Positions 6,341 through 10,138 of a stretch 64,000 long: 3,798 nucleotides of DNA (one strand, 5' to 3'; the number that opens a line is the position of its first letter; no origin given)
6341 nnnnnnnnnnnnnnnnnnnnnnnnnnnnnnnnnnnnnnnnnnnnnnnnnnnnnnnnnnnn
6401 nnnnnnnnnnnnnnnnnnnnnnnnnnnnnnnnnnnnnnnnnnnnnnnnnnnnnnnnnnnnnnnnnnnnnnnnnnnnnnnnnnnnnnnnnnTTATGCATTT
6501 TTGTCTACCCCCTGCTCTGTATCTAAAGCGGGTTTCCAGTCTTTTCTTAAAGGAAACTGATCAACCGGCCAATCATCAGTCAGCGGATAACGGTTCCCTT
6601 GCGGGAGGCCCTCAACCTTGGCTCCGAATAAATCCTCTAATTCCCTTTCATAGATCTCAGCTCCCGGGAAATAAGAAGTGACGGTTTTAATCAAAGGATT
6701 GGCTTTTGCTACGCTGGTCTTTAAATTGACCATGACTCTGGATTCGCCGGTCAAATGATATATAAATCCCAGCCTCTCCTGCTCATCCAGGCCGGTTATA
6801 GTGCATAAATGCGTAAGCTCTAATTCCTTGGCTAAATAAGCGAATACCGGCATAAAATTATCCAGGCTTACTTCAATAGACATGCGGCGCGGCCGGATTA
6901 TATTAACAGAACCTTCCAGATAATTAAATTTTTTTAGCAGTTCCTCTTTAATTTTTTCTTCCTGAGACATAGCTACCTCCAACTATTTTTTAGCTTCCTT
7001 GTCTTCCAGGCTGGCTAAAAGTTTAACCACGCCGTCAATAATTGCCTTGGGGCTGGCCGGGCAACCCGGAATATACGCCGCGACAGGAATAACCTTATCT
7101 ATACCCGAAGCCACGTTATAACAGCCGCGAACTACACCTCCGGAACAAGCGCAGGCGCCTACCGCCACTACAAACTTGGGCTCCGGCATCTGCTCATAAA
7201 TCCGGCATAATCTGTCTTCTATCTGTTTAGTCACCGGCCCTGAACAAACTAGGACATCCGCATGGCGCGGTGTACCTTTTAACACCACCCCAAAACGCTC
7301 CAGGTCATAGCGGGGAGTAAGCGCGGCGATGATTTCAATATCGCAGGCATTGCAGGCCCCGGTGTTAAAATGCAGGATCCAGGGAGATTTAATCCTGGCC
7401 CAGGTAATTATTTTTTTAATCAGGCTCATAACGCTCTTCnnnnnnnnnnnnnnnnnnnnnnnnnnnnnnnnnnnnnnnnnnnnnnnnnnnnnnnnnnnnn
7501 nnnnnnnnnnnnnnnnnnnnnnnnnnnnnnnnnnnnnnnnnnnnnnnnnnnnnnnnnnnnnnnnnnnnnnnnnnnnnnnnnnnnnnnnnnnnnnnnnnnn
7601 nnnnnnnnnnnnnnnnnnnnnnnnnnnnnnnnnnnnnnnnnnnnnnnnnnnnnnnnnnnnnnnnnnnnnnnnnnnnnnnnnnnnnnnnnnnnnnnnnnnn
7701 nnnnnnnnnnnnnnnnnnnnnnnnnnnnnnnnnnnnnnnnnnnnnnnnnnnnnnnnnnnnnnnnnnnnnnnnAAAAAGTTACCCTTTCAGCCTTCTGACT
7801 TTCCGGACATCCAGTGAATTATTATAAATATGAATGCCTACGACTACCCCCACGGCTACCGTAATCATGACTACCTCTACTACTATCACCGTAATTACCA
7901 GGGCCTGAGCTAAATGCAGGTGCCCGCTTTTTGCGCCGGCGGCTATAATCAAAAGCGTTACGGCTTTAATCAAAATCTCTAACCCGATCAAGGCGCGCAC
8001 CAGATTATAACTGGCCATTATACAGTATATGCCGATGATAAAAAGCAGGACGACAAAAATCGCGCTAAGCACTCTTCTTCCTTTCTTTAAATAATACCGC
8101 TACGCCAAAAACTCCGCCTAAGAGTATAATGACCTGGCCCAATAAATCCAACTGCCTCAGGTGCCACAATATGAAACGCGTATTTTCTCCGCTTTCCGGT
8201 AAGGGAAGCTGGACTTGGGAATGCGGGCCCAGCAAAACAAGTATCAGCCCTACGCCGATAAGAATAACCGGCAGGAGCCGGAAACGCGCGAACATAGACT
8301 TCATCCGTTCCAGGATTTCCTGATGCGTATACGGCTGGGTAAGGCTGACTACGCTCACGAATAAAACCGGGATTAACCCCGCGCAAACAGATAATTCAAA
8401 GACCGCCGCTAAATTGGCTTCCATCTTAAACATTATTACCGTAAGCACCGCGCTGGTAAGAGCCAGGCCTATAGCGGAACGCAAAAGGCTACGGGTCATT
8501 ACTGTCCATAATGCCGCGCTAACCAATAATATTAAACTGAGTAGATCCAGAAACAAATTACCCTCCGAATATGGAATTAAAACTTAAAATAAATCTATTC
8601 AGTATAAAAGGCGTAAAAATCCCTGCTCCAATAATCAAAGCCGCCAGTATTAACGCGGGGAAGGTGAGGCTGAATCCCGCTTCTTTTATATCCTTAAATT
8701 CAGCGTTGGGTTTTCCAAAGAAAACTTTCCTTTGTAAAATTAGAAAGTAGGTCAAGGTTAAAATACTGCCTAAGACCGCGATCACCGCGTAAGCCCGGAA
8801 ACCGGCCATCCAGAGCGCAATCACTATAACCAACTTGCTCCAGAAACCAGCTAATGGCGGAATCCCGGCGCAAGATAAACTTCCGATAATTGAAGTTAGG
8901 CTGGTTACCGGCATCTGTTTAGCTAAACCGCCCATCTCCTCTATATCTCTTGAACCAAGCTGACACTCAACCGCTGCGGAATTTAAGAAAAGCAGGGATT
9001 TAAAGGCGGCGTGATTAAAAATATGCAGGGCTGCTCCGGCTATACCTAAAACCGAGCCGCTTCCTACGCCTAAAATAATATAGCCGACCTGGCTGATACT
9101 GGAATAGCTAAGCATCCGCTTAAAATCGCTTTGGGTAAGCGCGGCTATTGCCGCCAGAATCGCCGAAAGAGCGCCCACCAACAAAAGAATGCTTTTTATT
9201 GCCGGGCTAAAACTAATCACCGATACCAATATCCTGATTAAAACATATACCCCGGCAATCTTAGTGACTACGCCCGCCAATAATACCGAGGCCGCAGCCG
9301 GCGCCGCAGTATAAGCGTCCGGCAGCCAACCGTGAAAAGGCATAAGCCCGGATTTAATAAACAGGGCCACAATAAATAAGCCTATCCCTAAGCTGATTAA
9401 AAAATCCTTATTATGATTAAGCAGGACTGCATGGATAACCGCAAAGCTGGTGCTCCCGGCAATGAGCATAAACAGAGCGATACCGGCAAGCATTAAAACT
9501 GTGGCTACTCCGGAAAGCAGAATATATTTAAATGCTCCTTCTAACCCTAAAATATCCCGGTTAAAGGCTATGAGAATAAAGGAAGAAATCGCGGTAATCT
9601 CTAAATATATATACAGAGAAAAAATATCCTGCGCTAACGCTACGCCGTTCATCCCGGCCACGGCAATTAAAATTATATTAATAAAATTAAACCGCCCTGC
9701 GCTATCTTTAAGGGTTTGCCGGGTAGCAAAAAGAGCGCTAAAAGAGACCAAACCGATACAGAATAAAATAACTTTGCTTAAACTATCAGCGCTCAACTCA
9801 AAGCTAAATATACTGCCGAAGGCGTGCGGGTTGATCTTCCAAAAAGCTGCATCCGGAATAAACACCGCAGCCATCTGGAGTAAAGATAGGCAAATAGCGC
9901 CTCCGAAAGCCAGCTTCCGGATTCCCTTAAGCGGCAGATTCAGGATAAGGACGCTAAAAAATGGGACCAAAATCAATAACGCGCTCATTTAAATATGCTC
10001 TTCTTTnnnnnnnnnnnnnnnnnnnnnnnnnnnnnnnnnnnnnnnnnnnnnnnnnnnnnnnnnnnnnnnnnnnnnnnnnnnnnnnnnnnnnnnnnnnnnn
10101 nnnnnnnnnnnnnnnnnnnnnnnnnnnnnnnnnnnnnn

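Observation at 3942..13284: Complex-I-like 11-gene cluster that retains [NiFe]-hydrogenase ligands, lacks NuoEFG and starts with the antiporter-like subunits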

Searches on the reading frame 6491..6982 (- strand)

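Call 4: search_protein_families(library=pfam, proteins=[window:6491-6982:-])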
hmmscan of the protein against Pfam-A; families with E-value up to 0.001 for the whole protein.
window:6491-6982:- (163 aa): 1 family
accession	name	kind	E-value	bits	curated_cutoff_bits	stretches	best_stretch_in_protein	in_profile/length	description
PF00329.25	Complex1_30kDa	-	2.1e-23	83.6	22.5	1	37-150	2-119/124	Respiratory-chain NADH dehydrogenase, 30 Kd subunit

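Call 5: search_protein_families(library=ncbifam, proteins=[window:6491-6982:-])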
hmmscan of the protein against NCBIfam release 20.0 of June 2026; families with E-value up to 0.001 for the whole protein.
window:6491-6982:- (163 aa): 17 families
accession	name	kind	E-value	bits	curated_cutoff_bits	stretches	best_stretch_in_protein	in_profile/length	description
NF040611.1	F420_dehyd_FpoC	exception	1.7e-16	60.5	220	1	9-150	4-147/158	F420H2 dehydrogenase subunit FpoC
NF004735.0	PRK06074.2-2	equivalog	4.6e-16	59.1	176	1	9-150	4-147/158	NADH-quinone oxidoreductase subunit C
TIGR01961.1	NuoC_fam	subfamily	9.9e-16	58.4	122.45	1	36-150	3-119/122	NADH (or F420H2) dehydrogenase, subunit C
NF004734.0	PRK06074.2-1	equivalog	1.9e-12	47.5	169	1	13-153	10-153/164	NADH-quinone oxidoreductase subunit C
NF004738.0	PRK06074.2-5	equivalog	9e-12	45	198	1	5-150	3-150/174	NADH-quinone oxidoreductase subunit C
NF004736.0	PRK06074.2-3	equivalog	1e-11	44.8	239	1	5-150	15-158/183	NADH-quinone oxidoreductase subunit C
NF009808.0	PRK13292.1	equivalog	2.3e-11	42.3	1156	1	71-150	296-374/791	NADH-quinone oxidoreductase subunit B/C/D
NF004737.0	PRK06074.2-4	equivalog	4.8e-11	42.8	144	1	55-150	34-125/150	NADH-quinone oxidoreductase subunit C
NF005832.0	PRK07735.1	equivalog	6.8e-11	42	431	1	52-151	327-425/430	NADH-quinone oxidoreductase subunit C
NF008728.0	PRK11742.1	equivalog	2.3e-10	39.4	840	1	7-156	20-178/598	NADH-quinone oxidoreductase subunit C/D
NF004733.0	PRK06074.1-5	equivalog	6.4e-10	39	225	1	30-149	27-149/203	NADH-quinone oxidoreductase subunit C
NF005856.0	PRK07785.1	equivalog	7.3e-10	39.1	224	1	62-149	132-222/246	NADH-quinone oxidoreductase subunit C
NF009141.0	PRK12494.1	equivalog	7.2e-08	32.5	175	1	55-149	64-163/175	NAD(P)H-quinone oxidoreductase subunit J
NF006304.0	PRK08491.1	equivalog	1.4e-07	31.4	228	1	13-148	41-173/263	NADH-quinone oxidoreductase subunit C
NF004732.0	PRK06074.1-4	equivalog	1.9e-06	27.8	376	1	92-150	140-196/250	NADH-quinone oxidoreductase subunit C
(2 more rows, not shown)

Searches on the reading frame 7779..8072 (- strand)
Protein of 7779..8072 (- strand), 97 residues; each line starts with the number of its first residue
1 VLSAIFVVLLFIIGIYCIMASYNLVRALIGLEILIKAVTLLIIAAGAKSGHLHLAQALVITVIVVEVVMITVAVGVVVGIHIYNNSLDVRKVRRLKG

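Call 4: search_protein_families(library=pfam, proteins=[window:7779-8072:-])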
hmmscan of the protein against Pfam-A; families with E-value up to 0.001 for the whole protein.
window:7779-8072:- (97 aa): 1 family
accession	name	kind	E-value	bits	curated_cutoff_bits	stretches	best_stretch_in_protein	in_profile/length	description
PF00420.29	Oxidored_q2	-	3e-16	59.4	26.1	1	4-97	3-95/95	NADH-ubiquinone/plastoquinone oxidoreductase chain 4L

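Call 5: search_protein_families(library=ncbifam, proteins=[window:7779-8072:-])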
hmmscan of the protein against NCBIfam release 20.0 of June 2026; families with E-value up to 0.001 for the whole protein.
window:7779-8072:- (97 aa): 10 families
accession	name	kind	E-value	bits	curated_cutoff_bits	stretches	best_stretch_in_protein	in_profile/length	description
NF006250.0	PRK08388.1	equivalog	8.5e-09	35.9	137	1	54-97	76-119/119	putative monovalent cation/H+ antiporter subunit C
NF004320.0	PRK05715.1-2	equivalog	1.3e-08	34.8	57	1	5-96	8-98/99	NADH-quinone oxidoreductase subunit NuoK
NF004322.0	PRK05715.1-4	equivalog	1.4e-08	34.7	128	1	5-90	11-97/104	NADH-quinone oxidoreductase subunit NuoK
NF005621.0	PRK07375.1-6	equivalog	6e-08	32.5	126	1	5-95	12-116/120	putative monovalent cation/H+ antiporter subunit C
NF004319.0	PRK05715.1-1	equivalog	2.5e-07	30.8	101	1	5-97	9-100/100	NADH-quinone oxidoreductase subunit NuoK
NF009304.0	PRK12661.1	equivalog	4.3e-05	23.6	152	0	4-49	7-51/140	putative monovalent cation/H+ antiporter subunit C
NF005618.0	PRK07375.1-3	equivalog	4.9e-05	23.5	107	0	4-50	9-55/119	putative monovalent cation/H+ antiporter subunit C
NF009301.0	PRK12658.1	equivalog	8.2e-05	22.4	156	1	2-47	4-48/125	Na+/H+ antiporter subunit C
NF005624.0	PRK07375.2-3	equivalog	0.00012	22.2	95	0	3-81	7-85/105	cation:proton antiporter subunit C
NF040614.1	F420_dehyd_FpoK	exception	0.00086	19.7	145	1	7-91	9-92/98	F420H2 dehydrogenase subunit FpoK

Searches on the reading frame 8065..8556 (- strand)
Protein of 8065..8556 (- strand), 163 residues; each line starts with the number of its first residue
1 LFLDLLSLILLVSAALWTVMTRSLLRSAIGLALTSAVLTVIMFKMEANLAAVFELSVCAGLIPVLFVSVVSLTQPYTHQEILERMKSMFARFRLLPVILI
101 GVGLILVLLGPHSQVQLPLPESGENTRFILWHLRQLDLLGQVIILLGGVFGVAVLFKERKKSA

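Call 4: search_protein_families(library=pfam, proteins=[window:8065-8556:-])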
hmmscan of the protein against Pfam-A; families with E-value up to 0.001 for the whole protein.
window:8065-8556:- (163 aa): 1 family
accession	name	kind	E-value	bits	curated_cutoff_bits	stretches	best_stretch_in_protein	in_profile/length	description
PF00499.25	Oxidored_q3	-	7.6e-08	32.7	33.2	1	15-113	2-95/146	NADH-ubiquinone/plastoquinone oxidoreductase chain 6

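Call 5: search_protein_families(library=ncbifam, proteins=[window:8065-8556:-])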
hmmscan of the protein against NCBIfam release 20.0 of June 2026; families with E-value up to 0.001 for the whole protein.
window:8065-8556:- (163 aa): 4 families
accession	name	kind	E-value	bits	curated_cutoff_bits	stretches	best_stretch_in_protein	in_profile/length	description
NF009159.0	PRK12504.1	equivalog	2.4e-07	30.8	141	1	5-107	8-106/178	DUF4040 domain-containing protein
NF006242.0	PRK08378.1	subfamily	2e-05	25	98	1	6-78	10-82/85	hypothetical protein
NF005165.0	PRK06638.1-5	equivalog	0.00016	20.8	192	1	10-115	29-129/282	NADH-quinone oxidoreductase subunit J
NF009161.0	PRK12507.1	equivalog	0.00048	19.4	272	0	4-100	13-107/336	putative monovalent cation/H+ antiporter subunit B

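Call 56: search_solved_structures(query=A2, max_evalue=1, show_alignments=2)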
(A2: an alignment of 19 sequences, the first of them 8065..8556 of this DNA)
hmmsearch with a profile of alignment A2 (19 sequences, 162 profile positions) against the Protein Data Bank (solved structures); distinct sequences matched with E-value up to 1: 8.
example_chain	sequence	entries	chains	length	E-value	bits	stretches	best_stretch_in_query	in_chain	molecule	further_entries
6u8y_D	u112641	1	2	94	1.3e-10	44.6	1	3-82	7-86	DUF4040 domain-containing protein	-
6cfw_D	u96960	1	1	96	7.9e-08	35.5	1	1-79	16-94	MBH subunit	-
7p64_J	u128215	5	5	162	0.0019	21.3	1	8-109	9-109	NADH-quinone oxidoreductase subunit J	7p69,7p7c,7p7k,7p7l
3rko_J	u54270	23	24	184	0.0019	21.3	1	8-109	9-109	NADH-QUINONE OXIDOREDUCTASE SUBUNIT J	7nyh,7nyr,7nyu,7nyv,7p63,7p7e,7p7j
7p61_J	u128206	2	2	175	0.0023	21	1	8-109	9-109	NADH-quinone oxidoreductase subunit J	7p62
6u8y_E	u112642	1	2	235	0.1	15.6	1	121-160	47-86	Monovalent cation/H+ antiporter subunit B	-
9h9e_B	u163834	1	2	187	0.46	13.5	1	51-99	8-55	Novel acetylcholine receptor chaperone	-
6cfw_E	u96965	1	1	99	0.73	12.9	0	124-159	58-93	MBH subunit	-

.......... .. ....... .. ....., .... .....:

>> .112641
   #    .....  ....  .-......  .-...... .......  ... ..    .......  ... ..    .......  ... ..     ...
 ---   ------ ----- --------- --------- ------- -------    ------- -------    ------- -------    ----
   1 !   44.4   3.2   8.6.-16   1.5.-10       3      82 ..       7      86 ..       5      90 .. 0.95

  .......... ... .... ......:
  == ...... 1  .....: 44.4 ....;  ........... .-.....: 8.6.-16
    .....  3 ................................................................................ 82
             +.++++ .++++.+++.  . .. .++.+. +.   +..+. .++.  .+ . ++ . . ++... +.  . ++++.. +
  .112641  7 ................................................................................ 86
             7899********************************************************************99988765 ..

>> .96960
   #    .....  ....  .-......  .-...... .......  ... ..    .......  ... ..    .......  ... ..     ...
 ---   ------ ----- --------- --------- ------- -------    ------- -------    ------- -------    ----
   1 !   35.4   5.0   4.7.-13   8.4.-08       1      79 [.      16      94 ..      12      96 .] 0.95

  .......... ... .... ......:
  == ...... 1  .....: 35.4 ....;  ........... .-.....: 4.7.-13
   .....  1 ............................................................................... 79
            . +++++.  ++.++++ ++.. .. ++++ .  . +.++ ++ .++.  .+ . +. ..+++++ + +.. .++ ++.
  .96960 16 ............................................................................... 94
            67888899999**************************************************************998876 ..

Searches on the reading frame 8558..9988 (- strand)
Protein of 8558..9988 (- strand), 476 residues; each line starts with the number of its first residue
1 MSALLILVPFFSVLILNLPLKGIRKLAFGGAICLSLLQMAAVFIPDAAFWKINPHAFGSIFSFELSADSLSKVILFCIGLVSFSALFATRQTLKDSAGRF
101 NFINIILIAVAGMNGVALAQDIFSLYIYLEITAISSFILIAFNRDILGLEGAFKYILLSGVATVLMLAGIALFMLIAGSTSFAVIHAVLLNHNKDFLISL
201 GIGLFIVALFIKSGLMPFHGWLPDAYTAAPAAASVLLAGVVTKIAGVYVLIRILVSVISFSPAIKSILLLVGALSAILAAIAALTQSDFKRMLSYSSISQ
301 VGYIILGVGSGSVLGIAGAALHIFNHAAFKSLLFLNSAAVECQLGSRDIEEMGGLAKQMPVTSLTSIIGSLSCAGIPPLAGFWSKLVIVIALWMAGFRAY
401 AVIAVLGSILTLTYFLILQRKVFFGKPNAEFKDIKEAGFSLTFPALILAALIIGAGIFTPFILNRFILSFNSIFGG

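Call 4: search_protein_families(library=pfam, proteins=[window:8558-9988:-])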
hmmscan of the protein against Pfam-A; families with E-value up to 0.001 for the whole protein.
window:8558-9988:- (476 aa): 1 family
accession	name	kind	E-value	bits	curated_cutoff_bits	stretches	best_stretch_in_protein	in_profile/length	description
PF00361.26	Proton_antipo_M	-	1.3e-65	221.9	21.5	1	119-411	1-294/294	NADH:quinone oxidoreductase/Mrp antiporter, TM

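Call 5: search_protein_families(library=ncbifam, proteins=[window:8558-9988:-])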
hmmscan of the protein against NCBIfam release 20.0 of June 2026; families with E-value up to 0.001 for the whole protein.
window:8558-9988:- (476 aa): 75 families (the best 25 are shown)
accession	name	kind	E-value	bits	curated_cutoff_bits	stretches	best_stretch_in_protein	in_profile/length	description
NF006240.0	PRK08376.1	subfamily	4.2e-82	276.7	662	1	66-468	87-501/521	putative monovalent cation/H+ antiporter subunit D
NF006419.0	PRK08668.1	equivalog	6.4e-79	266.3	617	1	4-464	6-472/613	NADH dehydrogenase subunit M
TIGR01770.1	NDH_I_N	subfamily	6.5e-72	243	332.6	1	51-461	55-470/472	NADH-quinone oxidoreductase subunit NuoN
NF006241.0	PRK08377.1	equivalog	8.9e-69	232.8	645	1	64-463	73-467/494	NADH dehydrogenase subunit N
NF009306.0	PRK12663.1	equivalog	1.2e-66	225.5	542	1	61-464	69-472/498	Na+/H+ antiporter subunit D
TIGR01972.1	NDH_I_M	subfamily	2.2e-66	224.5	263.8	1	4-467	3-476/486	NADH-quinone oxidoreductase subunit M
NF009287.0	PRK12647.1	equivalog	9.3e-64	216.2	937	1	62-467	69-474/773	putative monovalent cation/H+ antiporter subunit A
NF005086.0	PRK06521.1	equivalog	8.9e-63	212.8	667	1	34-462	45-495/669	hydrogenase 4 subunit B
NF009310.0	PRK12668.1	equivalog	2.4e-62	211.6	564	1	5-463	5-438/584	Na(+)/H(+) antiporter subunit D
NF009305.0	PRK12662.1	equivalog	1.6e-60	205.3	700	1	56-459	63-476/492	putative monovalent cation/H+ antiporter subunit D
NF005818.0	PRK07691.1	equivalog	1.4e-59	202.4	586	1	4-463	8-473/496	Na+/H+ antiporter subunit D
NF009290.0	PRK12650.1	equivalog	1.7e-59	201.6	980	1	56-467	68-479/966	DUF4040 family protein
NF004920.0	PRK06277.1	equivalog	1.4e-58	198.9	578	1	4-473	6-475/478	energy conserving hydrogenase EhbF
NF004440.0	PRK05777.1-3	equivalog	2.3e-58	198.3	519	1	39-458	42-460/477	NADH-quinone oxidoreductase subunit NuoN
NF005097.0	PRK06525.1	equivalog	1.3e-57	195.6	430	1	7-456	10-472/480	hydrogenase 4 subunit D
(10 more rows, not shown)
